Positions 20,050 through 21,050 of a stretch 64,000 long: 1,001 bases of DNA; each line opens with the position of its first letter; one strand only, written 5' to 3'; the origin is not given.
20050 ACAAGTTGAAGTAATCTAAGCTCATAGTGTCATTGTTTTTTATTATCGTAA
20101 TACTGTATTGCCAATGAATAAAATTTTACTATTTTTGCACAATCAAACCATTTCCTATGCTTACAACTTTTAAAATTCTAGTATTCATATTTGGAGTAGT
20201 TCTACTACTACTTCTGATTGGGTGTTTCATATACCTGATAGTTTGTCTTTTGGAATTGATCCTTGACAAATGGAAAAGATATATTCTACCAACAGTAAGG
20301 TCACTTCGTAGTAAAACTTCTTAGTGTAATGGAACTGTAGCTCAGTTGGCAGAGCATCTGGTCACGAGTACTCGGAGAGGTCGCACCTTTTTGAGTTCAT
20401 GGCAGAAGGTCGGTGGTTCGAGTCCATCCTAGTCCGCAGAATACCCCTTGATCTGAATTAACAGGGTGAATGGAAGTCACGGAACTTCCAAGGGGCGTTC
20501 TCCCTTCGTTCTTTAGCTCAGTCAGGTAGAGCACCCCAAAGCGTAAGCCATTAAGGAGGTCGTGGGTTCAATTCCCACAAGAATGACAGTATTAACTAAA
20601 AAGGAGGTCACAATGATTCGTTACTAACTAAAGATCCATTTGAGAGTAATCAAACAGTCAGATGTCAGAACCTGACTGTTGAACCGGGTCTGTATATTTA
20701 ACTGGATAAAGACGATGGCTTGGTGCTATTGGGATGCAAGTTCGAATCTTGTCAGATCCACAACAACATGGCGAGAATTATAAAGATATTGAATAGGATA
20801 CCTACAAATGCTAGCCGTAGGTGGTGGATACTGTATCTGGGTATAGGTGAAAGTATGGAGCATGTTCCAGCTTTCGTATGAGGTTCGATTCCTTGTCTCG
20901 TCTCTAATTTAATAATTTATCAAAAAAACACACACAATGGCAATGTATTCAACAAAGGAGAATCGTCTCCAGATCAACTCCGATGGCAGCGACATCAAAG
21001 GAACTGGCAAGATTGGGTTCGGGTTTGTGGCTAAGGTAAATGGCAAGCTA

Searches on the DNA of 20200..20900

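Call 17: search_rna_families(source=window, start=20200, end=20900, threshold=evalue, max_evalue=1, show_alignments=5)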
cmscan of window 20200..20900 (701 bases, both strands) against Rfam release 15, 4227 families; matches with E-value up to 1: 4.
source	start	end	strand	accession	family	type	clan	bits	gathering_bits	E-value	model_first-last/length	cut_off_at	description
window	20507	20586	+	RF00005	tRNA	Gene; tRNA;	CL00001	48.3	29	3.3e-09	1-71/71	no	tRNA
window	20331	20436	+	RF00005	tRNA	Gene; tRNA;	CL00001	39.3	29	9.9e-07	1-71/71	no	tRNA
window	20507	20587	-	RF04354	Plastid-ycf2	Cis-reg;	-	23.8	65.7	0.019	1-75/75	no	Plastid-ycf2 5UTR RNA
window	20686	20763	+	RF00023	tmRNA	Gene;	CL00001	17.4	47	6e-05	1-374/374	no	transfer-messenger RNA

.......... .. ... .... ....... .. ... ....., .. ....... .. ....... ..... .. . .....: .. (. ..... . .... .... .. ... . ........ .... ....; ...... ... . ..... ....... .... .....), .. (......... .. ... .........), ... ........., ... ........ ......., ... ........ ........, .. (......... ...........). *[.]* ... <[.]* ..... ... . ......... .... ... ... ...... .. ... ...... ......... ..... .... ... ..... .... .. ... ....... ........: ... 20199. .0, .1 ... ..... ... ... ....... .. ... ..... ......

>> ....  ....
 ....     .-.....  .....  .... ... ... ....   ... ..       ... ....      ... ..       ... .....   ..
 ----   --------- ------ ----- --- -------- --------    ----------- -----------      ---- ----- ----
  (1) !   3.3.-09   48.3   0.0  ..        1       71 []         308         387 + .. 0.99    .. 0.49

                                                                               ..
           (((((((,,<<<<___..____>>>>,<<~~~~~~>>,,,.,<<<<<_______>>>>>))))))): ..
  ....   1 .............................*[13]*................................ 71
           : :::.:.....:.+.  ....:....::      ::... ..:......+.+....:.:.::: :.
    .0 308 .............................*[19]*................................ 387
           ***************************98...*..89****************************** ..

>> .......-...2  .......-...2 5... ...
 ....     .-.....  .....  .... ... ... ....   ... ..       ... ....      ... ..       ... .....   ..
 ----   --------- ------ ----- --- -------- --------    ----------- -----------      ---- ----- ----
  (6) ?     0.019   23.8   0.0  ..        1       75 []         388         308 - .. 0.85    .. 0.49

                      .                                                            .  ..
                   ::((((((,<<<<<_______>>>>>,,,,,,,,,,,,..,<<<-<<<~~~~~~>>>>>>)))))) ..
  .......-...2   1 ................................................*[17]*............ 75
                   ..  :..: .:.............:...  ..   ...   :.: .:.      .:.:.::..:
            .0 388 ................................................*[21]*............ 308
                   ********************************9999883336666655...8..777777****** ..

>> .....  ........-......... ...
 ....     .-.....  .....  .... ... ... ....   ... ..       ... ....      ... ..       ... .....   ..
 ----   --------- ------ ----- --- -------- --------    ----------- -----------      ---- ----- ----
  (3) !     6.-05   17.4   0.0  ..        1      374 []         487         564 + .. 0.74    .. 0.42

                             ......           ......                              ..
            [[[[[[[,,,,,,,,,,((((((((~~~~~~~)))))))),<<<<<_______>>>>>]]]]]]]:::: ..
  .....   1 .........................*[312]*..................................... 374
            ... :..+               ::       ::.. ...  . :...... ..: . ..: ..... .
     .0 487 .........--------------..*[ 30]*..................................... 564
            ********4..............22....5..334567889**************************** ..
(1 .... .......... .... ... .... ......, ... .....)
